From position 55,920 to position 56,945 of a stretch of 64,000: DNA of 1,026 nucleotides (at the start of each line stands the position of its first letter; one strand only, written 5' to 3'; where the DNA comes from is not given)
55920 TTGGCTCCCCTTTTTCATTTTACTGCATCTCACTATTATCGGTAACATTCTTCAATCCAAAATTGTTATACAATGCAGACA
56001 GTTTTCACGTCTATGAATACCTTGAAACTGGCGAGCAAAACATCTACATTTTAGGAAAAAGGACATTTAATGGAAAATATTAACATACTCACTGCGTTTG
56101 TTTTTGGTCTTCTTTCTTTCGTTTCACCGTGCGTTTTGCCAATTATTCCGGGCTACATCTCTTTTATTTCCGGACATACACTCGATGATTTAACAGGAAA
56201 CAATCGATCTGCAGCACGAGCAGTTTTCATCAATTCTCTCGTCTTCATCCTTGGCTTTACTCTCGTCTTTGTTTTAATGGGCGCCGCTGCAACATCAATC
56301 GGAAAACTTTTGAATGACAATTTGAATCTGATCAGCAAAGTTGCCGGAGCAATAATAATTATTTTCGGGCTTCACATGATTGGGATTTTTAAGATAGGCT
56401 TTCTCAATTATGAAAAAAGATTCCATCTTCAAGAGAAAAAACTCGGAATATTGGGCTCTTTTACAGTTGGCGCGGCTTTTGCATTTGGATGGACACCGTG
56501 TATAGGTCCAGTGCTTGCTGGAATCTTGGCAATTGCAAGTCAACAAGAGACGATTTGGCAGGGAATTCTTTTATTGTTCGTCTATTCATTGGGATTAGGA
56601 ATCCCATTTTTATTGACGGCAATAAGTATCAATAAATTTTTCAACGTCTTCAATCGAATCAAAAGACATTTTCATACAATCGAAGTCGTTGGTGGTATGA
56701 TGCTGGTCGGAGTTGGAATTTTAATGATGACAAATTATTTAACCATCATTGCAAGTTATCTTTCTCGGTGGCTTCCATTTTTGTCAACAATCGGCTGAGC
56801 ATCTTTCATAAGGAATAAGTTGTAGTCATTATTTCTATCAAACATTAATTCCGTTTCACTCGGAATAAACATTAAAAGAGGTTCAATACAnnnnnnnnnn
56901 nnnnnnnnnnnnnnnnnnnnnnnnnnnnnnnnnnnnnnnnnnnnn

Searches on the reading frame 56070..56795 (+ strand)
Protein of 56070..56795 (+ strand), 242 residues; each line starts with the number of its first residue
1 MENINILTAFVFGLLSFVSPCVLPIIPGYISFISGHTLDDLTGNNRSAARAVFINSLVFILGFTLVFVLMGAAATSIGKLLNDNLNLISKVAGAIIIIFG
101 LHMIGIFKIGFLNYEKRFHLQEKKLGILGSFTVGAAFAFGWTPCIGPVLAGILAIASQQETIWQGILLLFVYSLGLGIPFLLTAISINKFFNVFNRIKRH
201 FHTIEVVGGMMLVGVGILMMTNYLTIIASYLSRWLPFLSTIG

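Call 3: search_protein_families(library=pfam, proteins=[window:56070-56795:+], max_evalue=1)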
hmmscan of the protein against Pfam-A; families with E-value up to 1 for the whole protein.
window:56070-56795:+ (242 aa): 4 families
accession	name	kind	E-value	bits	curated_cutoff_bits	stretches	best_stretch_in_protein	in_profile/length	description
PF02683.22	DsbD_TM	-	3.4e-25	89.1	27.1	1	5-222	4-217/219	Cytochrome C biogenesis protein transmembrane domain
PF11139.14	SfLAP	-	0.0075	16.2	35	1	53-183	28-166/213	Sap, sulfolipid-1-addressing protein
PF06570.16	DUF1129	-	0.022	14.8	29.1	1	24-98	121-192/207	Protein of unknown function (DUF1129)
PF04123.18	DUF373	-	0.1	12.4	28.3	1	26-115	229-317/335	Domain of unknown function (DUF373)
